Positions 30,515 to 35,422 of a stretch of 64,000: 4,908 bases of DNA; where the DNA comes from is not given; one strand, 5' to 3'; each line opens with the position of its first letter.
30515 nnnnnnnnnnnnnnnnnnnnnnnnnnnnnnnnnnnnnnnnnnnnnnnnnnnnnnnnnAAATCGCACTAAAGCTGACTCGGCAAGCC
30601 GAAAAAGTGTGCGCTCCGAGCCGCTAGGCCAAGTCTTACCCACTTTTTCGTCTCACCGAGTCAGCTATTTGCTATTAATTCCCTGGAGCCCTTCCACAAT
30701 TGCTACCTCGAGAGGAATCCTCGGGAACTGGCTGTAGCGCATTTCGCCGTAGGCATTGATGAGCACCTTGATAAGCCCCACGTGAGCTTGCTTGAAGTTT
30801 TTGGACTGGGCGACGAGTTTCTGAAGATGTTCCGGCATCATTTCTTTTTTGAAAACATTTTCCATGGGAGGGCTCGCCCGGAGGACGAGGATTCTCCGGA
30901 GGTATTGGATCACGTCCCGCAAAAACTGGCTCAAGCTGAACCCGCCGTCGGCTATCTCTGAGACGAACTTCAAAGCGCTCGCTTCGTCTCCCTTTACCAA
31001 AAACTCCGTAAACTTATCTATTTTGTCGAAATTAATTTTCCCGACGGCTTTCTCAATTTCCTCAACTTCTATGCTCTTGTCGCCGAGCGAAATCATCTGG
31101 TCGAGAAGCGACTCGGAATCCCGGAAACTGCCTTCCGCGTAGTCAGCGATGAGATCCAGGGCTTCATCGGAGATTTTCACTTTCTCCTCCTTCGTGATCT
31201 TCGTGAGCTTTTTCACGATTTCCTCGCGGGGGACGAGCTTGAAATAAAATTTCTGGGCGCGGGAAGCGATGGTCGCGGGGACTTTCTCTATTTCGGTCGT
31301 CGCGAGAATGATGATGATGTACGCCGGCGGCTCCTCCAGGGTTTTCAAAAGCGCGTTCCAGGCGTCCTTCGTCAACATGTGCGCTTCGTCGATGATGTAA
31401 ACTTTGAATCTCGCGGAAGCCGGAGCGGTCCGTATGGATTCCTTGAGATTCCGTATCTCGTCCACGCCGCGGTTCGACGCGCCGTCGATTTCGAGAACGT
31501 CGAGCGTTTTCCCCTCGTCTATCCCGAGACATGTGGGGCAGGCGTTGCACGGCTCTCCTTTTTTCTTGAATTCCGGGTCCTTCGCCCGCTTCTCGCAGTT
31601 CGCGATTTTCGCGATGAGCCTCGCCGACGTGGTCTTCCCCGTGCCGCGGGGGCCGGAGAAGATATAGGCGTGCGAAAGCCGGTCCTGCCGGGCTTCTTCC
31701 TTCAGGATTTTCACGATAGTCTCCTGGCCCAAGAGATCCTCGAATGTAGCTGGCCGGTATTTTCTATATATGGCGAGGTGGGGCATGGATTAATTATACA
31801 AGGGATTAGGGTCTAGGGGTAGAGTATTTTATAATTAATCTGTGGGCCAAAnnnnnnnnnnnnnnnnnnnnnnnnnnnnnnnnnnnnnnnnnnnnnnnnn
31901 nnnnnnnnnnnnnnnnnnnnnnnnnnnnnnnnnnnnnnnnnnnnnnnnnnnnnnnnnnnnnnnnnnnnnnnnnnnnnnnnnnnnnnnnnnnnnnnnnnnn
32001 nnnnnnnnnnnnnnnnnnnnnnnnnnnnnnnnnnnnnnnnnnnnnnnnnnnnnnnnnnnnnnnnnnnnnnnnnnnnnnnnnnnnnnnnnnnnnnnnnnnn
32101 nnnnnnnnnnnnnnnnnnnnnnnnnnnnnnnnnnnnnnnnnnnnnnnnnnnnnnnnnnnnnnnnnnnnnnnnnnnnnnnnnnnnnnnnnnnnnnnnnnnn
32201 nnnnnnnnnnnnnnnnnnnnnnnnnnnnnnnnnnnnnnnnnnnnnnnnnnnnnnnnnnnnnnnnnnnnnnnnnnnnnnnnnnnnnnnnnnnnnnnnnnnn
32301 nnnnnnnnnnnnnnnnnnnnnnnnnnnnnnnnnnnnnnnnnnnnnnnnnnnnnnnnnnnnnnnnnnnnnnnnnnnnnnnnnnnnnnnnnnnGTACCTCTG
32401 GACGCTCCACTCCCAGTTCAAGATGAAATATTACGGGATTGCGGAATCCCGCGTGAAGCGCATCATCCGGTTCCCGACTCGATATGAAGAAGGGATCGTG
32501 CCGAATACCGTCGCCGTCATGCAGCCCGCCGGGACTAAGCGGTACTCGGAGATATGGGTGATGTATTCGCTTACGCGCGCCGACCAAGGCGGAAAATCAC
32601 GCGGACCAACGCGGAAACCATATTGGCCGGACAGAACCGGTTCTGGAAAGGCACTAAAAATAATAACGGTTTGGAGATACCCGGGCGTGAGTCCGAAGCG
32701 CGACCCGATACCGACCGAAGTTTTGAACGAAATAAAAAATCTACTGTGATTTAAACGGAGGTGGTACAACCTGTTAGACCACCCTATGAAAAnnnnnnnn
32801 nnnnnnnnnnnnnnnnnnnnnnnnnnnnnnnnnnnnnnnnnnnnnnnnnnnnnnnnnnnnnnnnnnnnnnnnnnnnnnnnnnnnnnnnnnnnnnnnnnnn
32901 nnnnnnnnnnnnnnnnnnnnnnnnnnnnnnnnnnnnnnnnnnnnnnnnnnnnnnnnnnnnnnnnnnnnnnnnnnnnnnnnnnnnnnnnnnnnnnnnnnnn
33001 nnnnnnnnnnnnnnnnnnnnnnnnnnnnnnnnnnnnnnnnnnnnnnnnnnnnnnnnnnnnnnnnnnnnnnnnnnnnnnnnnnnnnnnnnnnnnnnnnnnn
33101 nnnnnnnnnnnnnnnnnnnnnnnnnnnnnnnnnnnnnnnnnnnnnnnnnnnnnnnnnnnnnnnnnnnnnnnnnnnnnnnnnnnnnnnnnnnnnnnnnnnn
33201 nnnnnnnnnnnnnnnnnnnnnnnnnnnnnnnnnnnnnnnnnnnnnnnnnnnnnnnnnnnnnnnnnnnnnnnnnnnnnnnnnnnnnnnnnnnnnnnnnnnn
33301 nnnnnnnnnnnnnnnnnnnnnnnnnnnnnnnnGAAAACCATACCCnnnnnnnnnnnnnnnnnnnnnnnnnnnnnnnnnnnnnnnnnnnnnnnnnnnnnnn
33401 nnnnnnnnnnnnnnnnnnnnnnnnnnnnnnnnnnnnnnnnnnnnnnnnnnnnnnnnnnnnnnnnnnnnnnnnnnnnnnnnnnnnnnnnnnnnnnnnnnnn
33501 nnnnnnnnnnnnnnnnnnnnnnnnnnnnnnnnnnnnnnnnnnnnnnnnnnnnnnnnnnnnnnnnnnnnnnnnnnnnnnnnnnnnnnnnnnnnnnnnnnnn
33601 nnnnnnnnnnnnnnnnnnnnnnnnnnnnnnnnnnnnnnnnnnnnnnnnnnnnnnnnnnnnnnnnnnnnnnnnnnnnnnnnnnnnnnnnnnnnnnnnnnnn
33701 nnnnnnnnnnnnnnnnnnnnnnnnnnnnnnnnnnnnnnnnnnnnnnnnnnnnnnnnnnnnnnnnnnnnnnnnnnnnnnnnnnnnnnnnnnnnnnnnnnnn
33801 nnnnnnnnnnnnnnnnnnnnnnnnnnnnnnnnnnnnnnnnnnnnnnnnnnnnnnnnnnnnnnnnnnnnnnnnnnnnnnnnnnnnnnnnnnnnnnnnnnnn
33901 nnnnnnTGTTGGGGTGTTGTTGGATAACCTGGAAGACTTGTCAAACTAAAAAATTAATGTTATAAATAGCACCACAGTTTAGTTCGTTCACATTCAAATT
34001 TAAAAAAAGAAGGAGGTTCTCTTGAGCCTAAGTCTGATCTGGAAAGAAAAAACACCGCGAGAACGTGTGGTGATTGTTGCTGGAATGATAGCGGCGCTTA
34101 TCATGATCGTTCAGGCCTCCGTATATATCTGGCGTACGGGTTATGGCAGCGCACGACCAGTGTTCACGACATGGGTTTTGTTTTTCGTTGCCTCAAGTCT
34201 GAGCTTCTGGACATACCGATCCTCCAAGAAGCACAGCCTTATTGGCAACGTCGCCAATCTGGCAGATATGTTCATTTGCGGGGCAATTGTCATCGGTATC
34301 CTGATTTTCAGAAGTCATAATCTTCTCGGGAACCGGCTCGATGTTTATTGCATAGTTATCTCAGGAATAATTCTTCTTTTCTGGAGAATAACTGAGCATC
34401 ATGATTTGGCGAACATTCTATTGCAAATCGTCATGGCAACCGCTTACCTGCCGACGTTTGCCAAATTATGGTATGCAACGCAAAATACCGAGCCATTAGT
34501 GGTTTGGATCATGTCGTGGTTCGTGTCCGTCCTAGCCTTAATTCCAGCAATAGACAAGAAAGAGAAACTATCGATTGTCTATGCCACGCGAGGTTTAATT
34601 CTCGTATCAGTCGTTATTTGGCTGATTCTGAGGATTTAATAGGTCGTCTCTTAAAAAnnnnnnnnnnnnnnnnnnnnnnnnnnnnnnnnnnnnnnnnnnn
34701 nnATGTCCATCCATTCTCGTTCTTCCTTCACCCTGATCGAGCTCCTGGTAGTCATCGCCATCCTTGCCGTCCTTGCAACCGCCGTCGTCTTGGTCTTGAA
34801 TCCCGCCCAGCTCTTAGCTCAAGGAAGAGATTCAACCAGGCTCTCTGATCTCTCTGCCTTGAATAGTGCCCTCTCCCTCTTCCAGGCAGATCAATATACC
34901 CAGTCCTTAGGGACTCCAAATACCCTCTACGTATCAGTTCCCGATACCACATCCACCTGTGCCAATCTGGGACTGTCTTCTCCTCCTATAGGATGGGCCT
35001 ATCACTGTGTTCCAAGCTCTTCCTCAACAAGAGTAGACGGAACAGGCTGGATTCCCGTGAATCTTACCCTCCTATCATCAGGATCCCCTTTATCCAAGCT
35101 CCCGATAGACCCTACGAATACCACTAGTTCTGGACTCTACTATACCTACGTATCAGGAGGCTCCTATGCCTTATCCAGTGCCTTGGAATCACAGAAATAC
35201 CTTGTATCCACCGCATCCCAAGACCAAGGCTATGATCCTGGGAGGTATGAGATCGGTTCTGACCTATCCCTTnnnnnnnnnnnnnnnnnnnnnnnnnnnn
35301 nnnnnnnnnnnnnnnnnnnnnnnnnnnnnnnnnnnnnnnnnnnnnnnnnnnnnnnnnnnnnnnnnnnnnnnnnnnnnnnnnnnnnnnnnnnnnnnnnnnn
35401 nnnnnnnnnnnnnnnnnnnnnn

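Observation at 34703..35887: Mosaic family of three pilin-like genes with a shared N-terminal module and swapped C-terminal lectin domains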

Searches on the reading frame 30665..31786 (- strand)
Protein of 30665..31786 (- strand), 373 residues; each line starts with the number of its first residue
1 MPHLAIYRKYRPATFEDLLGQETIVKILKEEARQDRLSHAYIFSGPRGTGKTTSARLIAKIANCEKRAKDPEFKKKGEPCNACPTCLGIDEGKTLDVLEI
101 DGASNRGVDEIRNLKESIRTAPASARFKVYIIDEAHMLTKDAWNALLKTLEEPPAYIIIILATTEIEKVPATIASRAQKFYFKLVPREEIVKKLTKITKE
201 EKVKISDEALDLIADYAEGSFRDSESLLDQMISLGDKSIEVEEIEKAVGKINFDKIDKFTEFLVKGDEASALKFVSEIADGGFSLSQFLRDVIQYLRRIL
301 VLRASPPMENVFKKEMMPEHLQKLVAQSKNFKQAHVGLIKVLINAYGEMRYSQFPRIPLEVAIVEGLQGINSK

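Call 22: search_protein_families(library=pfam, proteins=[window:30665-31786:-], max_evalue=0.001)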
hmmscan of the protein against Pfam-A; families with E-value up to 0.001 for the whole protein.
window:30665-31786:- (373 aa): 9 families
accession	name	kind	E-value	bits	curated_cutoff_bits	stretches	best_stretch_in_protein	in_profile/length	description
PF13177.12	DNA_pol3_delta2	-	4.7e-43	147.4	27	1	20-183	1-158/161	DNA polymerase III, delta subunit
PF22608.2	DNAX_ATPase_lid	-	9e-14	51.4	27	1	189-236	1-48/49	DNA polymerase III clamp loader subunit, ATPase lid domain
PF00004.35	AAA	-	2.6e-11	44.5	21.2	1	42-181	2-127/131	ATPase family associated with various cellular activities (AAA)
PF12169.13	DNA_pol3_gamma3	-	1.6e-08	34.8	24.4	1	241-364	3-125/143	DNA polymerase III subunits gamma and tau domain III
PF13401.12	AAA_22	-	7.1e-07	30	27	1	42-165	9-125/130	AAA domain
PF04851.21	ResIII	-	2.9e-06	27.7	22.5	0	116-163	115-161/164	Type III restriction enzyme, res subunit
PF13604.12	AAA_30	-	3.7e-06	27.3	27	1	41-158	21-120/191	AAA domain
PF05496.18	RuvB_N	-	7.4e-06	26.3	27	1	11-78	2-74/159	Holliday junction DNA helicase RuvB P-loop domain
PF13173.12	AAA_14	-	0.00097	19.6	27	0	40-153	4-88/129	AAA domain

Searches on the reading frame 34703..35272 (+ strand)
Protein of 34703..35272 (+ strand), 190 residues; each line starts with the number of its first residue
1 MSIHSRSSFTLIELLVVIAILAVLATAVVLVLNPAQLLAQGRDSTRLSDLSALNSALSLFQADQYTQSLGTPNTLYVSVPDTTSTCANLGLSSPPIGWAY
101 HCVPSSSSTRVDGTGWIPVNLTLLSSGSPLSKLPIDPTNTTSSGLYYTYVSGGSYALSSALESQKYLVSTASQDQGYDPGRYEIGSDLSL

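Call 20: find_related_loci(query=window:34724-35272:+, collection=genome_contigs, flank=2500)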
Query seq(183 aa) (183 aa) in genome_contigs; peptide patterns used: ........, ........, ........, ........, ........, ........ (x = any residue, [..] = any of these).
288 stretches matched a pattern; 106 encode a relative of the query (tblastn E <= 1e-3); the best 80 are kept; 78 distinct loci.
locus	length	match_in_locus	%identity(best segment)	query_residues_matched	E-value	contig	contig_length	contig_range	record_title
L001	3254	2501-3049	62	1-183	3e-71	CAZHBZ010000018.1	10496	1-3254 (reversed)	MAG TPA_asm: uncultured Candidatus Saccharibacteria bacterium isolate SRP278252_co2_848 genome assembly, contig: NODE_13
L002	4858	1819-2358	63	2-183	2e-70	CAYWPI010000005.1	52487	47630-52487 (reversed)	MAG TPA_asm: uncultured Candidatus Saccharibacteria bacterium isolate SRP329715_co1_89 genome assembly, contig: NODE_744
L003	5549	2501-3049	59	1-183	1e-66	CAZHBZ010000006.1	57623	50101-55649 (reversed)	MAG TPA_asm: uncultured Candidatus Saccharibacteria bacterium isolate SRP278252_co2_848 genome assembly, contig: NODE_88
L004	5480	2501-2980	65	2-159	9e-60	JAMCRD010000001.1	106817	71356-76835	MAG: Patescibacteria group bacterium isolate FK_Sedi_A_Bin.288 NODE_235_length_106817_cov_7.04479, whole genome shotgun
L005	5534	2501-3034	52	1-179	1e-58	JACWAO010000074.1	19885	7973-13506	MAG: Candidatus Colwellbacteria bacterium isolate B_PAT_13 k141_321091, whole genome shotgun sequence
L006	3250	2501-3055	52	1-183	2e-56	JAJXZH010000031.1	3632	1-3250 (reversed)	MAG: bacterium isolate BP7.bin44 NODE_65913_length_3632_cov_1.482739, whole genome shotgun sequence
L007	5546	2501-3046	58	1-183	1e-63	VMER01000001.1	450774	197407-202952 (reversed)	MAG: Parcubacteria group bacterium LiPW_15 LiPW15_scaffold_6, whole genome shotgun sequence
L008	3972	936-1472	54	1-177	1e-55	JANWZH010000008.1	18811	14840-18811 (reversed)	MAG: Patescibacteria group bacterium isolate SKYG90 NODE_8_length_18811_cov_5.824330, whole genome shotgun sequence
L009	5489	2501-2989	56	1-159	2e-55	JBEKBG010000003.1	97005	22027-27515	MAG: Minisyncoccia bacterium isolate SPRUCE 130 SPRUCE_130_3, whole genome shotgun sequence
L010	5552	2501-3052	53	1-183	6e-55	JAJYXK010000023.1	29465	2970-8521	MAG: bacterium isolate FK3.bin40 NODE_3024_length_29465_cov_3.923274, whole genome shotgun sequence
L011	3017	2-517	53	5-183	9e-55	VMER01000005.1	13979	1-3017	MAG: Parcubacteria group bacterium LiPW_15 LiPW15_scaffold_2424, whole genome shotgun sequence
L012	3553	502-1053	57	1-183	4e-54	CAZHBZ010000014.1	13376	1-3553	MAG TPA_asm: uncultured Candidatus Saccharibacteria bacterium isolate SRP278252_co2_848 genome assembly, contig: NODE_97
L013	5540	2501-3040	53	1-183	3e-54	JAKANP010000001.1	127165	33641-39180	MAG: bacterium isolate WY5.bin78 NODE_202_length_127165_cov_1.973260, whole genome shotgun sequence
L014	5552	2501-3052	52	1-183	4e-54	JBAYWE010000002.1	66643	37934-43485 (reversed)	MAG: Candidatus Paceibacterota bacterium isolate SO_2016_LW3_76 scaffold00612_LW162_2016, whole genome shotgun sequence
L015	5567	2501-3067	50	1-181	6e-54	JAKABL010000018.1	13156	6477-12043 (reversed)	MAG: bacterium isolate WH2.bin17 NODE_8548_length_13156_cov_4.061401, whole genome shotgun sequence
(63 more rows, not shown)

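Call 49: find_homologous_proteins(query=window:34703-35272:+, max_evalue=1e-10)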
Query seq(190 aa) (190 aa): 1392 proteins with E <= 1e-10 among 8000 candidates; the best 120 are listed.
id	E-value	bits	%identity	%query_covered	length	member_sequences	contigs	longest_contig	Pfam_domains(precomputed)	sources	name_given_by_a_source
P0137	3.2e-67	243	63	97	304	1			PF07963.18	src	-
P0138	3.3e-66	240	60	98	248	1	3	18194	PF07963.18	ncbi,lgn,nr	ncbi:type II secretion system GspH family protein [Patescibacteria group bacterium]|nr:type II secre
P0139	1.5e-65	238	63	99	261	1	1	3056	PF07963.18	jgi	jgi:prepilin-type N-terminal cleavage/methylation domain-containing protein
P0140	5.9e-63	230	61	98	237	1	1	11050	PF07963.18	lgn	-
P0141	6.3e-62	226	57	98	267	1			PF07963.18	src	-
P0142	8.2e-62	226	60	96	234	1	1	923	PF07963.18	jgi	jgi:prepilin-type N-terminal cleavage/methylation domain-containing protein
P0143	3.4e-60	221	59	99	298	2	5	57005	-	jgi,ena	jgi:type II secretory pathway pseudopilin PulG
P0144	1.0e-58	216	59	95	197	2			PF07963.18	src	-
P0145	1.7e-58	215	58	99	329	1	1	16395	PF07963.18,PF02018.24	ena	-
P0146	1.3e-57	212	56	100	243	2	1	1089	PF07963.18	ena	-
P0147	2.2e-57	211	57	98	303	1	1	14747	PF07963.18,PF13948.12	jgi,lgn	jgi:prepilin-type N-terminal cleavage/methylation domain-containing protein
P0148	9.4e-57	209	59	86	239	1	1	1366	PF07963.18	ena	-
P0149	1.4e-56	209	52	100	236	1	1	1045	-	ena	-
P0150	1.1e-55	206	99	53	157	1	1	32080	-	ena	-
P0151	1.5e-54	202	57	99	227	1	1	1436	PF07963.18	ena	-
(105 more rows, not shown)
